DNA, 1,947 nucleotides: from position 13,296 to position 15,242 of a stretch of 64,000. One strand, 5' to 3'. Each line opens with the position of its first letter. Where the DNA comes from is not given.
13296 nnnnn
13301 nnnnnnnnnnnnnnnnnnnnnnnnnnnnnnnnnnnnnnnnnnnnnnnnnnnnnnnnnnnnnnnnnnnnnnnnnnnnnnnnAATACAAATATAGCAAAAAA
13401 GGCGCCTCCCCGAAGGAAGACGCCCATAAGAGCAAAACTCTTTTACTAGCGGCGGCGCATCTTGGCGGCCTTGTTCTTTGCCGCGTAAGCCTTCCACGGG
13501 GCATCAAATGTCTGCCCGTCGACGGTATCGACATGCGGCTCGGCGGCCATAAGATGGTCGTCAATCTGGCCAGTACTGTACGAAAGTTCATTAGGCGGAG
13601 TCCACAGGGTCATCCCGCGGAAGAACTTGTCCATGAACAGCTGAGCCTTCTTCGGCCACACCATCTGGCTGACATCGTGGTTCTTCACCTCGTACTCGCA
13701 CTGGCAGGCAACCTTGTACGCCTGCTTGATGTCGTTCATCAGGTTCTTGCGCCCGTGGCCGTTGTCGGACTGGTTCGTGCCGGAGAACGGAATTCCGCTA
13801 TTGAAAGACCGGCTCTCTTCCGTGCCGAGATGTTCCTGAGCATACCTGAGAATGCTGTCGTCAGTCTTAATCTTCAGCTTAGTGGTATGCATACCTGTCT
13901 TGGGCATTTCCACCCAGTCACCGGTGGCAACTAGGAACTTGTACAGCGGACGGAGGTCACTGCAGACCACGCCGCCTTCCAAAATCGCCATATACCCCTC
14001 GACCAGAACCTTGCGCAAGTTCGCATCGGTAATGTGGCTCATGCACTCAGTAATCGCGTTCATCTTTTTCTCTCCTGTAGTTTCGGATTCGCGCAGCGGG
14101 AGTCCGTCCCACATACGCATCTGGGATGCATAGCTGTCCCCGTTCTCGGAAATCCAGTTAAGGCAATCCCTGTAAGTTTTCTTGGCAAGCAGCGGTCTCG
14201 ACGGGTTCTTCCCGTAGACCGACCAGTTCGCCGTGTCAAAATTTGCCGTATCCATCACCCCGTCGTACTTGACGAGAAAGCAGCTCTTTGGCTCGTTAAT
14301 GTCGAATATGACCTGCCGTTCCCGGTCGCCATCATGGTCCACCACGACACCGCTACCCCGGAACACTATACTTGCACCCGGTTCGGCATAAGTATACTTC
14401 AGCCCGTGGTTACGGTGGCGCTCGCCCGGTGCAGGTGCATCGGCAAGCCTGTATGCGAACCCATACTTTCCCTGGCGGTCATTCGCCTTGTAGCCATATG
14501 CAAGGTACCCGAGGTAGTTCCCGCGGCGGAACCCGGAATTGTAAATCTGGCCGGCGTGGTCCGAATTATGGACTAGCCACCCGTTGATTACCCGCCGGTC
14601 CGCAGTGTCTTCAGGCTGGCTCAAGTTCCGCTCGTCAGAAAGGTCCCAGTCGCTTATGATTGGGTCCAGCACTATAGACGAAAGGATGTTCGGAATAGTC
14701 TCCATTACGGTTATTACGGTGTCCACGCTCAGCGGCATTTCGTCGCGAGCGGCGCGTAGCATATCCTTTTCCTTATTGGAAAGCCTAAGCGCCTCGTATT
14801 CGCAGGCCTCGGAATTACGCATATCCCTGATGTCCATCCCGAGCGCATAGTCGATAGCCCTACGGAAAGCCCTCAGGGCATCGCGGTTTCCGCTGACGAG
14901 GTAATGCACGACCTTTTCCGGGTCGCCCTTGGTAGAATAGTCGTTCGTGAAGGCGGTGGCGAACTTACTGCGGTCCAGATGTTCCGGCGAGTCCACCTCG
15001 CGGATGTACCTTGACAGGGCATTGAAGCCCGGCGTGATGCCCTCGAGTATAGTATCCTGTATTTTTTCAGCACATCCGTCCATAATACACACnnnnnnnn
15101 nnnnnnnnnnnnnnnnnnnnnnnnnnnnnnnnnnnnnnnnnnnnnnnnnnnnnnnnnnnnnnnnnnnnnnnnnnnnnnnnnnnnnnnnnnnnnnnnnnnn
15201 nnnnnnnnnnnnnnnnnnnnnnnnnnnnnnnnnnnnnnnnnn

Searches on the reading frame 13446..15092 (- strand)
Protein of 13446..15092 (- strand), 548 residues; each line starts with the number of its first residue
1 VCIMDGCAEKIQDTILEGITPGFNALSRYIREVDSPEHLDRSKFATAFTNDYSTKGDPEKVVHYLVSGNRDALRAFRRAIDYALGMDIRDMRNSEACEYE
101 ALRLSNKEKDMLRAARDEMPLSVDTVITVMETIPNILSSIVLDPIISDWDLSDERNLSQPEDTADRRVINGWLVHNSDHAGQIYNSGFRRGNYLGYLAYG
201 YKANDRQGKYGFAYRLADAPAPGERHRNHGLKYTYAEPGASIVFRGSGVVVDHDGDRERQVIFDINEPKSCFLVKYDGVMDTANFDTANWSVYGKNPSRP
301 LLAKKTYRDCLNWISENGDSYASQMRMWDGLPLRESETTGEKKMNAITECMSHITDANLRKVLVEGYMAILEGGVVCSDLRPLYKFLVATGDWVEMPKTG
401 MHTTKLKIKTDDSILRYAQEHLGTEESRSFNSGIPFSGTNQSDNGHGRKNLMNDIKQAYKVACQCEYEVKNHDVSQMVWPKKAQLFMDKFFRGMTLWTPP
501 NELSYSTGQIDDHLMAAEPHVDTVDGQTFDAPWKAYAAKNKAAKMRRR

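Call 37: find_encoding_contigs(protein=window:13446-15092:-, flank=10000, max_places=1)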
Protein window:13446-15092:- (548 aa): no gene with exactly this product is on record in the collection.
